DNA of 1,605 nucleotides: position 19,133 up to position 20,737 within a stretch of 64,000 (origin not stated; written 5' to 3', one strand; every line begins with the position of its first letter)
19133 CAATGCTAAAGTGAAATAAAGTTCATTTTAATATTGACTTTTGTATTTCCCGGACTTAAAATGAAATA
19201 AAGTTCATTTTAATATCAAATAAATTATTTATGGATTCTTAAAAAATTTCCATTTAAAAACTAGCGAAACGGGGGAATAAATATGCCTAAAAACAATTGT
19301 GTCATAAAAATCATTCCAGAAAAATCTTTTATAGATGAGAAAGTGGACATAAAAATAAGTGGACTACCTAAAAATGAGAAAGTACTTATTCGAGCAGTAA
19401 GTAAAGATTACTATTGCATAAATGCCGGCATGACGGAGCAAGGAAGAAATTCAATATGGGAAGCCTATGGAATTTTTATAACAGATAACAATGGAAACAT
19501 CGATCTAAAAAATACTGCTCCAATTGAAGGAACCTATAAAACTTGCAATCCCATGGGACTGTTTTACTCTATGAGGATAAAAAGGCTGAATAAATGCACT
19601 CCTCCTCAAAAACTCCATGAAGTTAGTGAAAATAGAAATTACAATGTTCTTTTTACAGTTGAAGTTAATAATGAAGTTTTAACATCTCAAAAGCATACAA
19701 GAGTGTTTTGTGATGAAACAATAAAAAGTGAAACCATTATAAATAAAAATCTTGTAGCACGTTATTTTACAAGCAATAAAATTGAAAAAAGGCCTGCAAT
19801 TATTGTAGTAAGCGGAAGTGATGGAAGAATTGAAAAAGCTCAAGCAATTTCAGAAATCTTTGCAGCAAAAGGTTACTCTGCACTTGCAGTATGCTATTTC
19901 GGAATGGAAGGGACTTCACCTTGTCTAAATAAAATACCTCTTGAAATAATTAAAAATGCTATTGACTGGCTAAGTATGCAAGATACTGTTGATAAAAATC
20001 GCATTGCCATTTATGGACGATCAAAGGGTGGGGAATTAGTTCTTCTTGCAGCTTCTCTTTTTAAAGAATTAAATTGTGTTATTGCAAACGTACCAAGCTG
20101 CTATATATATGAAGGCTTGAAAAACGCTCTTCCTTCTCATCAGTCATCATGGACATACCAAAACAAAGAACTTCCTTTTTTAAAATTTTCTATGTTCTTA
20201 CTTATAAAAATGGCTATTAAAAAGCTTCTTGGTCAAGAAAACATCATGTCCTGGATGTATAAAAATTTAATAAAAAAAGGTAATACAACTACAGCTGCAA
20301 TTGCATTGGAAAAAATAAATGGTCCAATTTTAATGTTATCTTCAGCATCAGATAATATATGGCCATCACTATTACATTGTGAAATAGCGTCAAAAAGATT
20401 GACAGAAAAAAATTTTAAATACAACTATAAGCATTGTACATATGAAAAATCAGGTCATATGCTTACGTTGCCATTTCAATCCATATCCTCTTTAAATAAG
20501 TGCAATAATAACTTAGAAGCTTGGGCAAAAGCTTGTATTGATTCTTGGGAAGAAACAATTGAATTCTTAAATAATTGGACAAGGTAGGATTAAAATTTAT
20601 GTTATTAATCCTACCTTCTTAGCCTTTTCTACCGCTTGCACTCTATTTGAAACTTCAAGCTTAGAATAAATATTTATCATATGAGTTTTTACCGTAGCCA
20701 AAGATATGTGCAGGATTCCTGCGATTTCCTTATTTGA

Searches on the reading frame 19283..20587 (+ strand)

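Call 82: search_protein_families(library=pfam, proteins=[window:19283-20587:+], max_evalue=0.001)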
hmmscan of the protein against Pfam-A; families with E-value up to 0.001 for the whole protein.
window:19283-20587:+ (434 aa): 8 families
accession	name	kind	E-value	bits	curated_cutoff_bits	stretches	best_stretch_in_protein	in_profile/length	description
PF08840.17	BAAT_C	-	5e-26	92.5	20.9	1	219-431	2-206/210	BAAT / Acyl-CoA thioester hydrolase C terminal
PF04775.20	Bile_Hydr_Trans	-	1.3e-23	83.6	27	1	18-152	1-124/126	Acyl-CoA thioester hydrolase/BAAT N-terminal region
PF01738.24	DLH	-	1.3e-07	31.9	21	0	161-268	5-126/217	Dienelactone hydrolase family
PF05448.18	AXE1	-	1e-06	28.2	21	1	226-272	163-209/321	Acetyl xylan esterase (AXE1)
PF00326.27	Peptidase_S9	-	6.4e-06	26.2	22.6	1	225-273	50-99/213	Prolyl oligopeptidase family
PF02129.25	Peptidase_S15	-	4.4e-05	23.8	23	1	186-277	39-134/262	X-Pro dipeptidyl-peptidase (S15 family)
PF07859.19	Abhydrolase_3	-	0.00015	22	25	0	225-306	54-137/210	alpha/beta hydrolase fold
PF20434.5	BD-FAE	-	0.00041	20.4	26.8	1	162-260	5-110/215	BD-FAE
